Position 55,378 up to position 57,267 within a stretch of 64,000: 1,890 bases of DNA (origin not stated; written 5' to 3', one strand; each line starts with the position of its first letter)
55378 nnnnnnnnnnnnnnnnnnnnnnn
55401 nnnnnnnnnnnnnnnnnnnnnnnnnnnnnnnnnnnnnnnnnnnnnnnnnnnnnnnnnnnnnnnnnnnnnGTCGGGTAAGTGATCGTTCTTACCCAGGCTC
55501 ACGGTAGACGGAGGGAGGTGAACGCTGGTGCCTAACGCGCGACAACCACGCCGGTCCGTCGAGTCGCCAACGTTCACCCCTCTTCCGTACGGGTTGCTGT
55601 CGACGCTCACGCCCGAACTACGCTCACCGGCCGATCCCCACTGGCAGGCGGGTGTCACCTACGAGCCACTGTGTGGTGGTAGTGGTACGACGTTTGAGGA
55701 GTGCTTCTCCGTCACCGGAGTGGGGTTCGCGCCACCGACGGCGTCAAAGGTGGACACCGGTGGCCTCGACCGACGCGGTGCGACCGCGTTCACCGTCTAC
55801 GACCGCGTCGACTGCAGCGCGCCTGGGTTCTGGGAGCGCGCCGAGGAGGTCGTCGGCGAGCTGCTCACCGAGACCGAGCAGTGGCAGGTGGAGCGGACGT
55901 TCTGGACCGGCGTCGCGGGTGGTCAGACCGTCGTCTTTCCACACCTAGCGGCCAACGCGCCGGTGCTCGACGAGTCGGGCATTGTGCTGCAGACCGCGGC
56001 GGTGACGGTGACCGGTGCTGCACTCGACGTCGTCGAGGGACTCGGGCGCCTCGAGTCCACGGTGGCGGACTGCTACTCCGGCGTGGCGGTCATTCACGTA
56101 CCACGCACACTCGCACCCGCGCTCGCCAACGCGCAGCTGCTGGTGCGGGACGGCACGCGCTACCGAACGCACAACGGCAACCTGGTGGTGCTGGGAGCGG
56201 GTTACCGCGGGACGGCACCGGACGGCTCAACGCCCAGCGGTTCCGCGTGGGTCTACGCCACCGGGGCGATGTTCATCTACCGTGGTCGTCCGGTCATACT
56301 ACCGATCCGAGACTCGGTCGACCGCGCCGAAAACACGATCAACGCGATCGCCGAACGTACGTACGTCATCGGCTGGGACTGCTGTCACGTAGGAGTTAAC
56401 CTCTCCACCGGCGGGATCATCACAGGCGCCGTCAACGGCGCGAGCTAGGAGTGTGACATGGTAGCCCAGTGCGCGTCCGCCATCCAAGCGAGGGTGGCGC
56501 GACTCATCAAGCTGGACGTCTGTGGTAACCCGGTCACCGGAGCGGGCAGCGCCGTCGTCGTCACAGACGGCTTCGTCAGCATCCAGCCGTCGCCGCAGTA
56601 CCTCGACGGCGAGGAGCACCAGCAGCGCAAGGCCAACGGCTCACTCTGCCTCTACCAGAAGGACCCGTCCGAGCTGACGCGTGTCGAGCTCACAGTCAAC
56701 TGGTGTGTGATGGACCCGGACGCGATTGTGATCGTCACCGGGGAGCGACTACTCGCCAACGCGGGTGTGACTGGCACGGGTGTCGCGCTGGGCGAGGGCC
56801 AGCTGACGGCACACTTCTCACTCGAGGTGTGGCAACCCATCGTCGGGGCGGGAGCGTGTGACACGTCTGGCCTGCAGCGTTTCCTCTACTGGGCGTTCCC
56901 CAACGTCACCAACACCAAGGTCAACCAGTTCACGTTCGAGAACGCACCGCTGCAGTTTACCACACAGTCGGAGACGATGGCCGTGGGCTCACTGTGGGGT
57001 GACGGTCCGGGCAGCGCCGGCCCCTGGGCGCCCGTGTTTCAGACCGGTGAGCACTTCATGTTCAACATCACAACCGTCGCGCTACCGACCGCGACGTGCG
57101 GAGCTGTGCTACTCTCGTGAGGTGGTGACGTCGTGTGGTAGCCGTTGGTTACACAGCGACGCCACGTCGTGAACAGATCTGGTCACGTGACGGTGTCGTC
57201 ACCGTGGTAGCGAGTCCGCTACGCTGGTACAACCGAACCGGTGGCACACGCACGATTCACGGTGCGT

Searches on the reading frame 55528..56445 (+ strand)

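Call 22: search_protein_families(library=pfam, proteins=[window:55528-56445:+], max_evalue=0.01)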
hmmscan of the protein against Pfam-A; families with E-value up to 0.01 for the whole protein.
window:55528-56445:+ (306 aa): 0 families

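Call 28: search_protein_families(library=phrogs, proteins=[window:55528-56445:+], max_evalue=0.001)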
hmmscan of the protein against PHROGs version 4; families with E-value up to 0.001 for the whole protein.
window:55528-56445:+ (306 aa): 1 family
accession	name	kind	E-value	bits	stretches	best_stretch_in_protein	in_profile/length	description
phrog_779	-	unknown function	1.3e-47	163.4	1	7-288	10-267/284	-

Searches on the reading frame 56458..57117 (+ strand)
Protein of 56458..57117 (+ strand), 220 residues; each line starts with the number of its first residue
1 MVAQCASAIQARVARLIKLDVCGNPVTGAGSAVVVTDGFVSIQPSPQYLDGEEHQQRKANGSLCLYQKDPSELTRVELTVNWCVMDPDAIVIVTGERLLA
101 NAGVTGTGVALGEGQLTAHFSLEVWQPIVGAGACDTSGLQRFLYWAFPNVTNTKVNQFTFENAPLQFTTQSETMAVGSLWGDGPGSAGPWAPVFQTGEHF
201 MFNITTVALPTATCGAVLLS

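Call 22: search_protein_families(library=pfam, proteins=[window:56458-57117:+], max_evalue=0.01)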
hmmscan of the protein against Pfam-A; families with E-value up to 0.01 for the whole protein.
window:56458-57117:+ (220 aa): 0 families

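Call 28: search_protein_families(library=phrogs, proteins=[window:56458-57117:+], max_evalue=0.001)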
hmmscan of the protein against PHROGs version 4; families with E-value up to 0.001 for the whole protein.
window:56458-57117:+ (220 aa): 1 family
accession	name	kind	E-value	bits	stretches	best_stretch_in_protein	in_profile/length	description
phrog_792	-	tail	9.2e-39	134.6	1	3-219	3-228/350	major tail protein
